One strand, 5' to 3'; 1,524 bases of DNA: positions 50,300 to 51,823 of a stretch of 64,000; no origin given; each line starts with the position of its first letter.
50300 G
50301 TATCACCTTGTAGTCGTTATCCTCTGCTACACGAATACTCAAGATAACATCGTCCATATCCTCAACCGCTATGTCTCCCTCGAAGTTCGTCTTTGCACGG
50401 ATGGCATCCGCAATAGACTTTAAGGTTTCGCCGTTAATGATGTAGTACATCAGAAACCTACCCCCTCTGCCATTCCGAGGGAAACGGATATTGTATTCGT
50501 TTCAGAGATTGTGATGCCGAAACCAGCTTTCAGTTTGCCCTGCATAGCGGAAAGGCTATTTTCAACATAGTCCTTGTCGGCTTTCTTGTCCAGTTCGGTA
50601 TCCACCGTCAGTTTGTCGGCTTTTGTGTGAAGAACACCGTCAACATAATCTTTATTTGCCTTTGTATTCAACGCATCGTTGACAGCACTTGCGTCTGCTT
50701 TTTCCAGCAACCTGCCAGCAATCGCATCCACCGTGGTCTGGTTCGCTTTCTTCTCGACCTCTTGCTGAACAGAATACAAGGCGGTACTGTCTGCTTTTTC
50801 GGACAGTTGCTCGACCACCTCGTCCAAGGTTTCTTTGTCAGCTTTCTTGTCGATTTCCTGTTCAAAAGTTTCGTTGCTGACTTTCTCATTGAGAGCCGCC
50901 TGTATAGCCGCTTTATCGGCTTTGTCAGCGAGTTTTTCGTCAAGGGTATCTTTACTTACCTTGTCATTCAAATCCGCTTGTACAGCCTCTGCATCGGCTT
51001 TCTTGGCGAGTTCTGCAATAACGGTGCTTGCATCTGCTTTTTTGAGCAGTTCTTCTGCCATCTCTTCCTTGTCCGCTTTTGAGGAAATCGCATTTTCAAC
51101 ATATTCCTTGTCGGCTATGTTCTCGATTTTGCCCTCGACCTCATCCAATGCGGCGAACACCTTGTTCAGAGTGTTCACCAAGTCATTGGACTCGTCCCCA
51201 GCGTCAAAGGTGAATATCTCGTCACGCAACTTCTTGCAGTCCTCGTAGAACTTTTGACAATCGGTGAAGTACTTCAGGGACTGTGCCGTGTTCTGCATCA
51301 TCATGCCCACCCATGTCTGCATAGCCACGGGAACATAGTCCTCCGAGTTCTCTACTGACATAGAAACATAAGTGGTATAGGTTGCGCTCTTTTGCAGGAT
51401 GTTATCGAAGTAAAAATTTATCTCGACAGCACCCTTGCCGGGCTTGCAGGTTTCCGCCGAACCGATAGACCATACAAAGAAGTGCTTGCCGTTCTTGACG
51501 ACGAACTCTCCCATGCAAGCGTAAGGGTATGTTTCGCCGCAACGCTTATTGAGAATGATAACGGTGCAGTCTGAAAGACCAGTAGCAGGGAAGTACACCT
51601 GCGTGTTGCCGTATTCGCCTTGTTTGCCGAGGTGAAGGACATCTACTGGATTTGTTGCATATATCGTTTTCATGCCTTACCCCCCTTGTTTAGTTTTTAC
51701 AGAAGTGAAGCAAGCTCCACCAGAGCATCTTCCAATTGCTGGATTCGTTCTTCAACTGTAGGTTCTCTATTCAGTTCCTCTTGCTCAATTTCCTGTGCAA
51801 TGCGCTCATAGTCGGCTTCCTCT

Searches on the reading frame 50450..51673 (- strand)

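Call 34: search_protein_families(library=phrogs, proteins=[window:50450-51673:-], max_evalue=0.001)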
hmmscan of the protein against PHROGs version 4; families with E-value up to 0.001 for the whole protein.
window:50450-51673:- (407 aa): 4 families
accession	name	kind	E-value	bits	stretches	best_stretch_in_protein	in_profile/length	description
phrog_5004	-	unknown function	1.6e-12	48.6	3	189-256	63-130/213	-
phrog_12519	-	unknown function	2.3e-10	40.5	1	308-372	179-249/716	-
phrog_24919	-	tail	1.1e-06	28.8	0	340-389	38-77/402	tail fiber protein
phrog_18412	-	head and packaging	3.8e-05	24.3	1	195-314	112-218/229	minor head protein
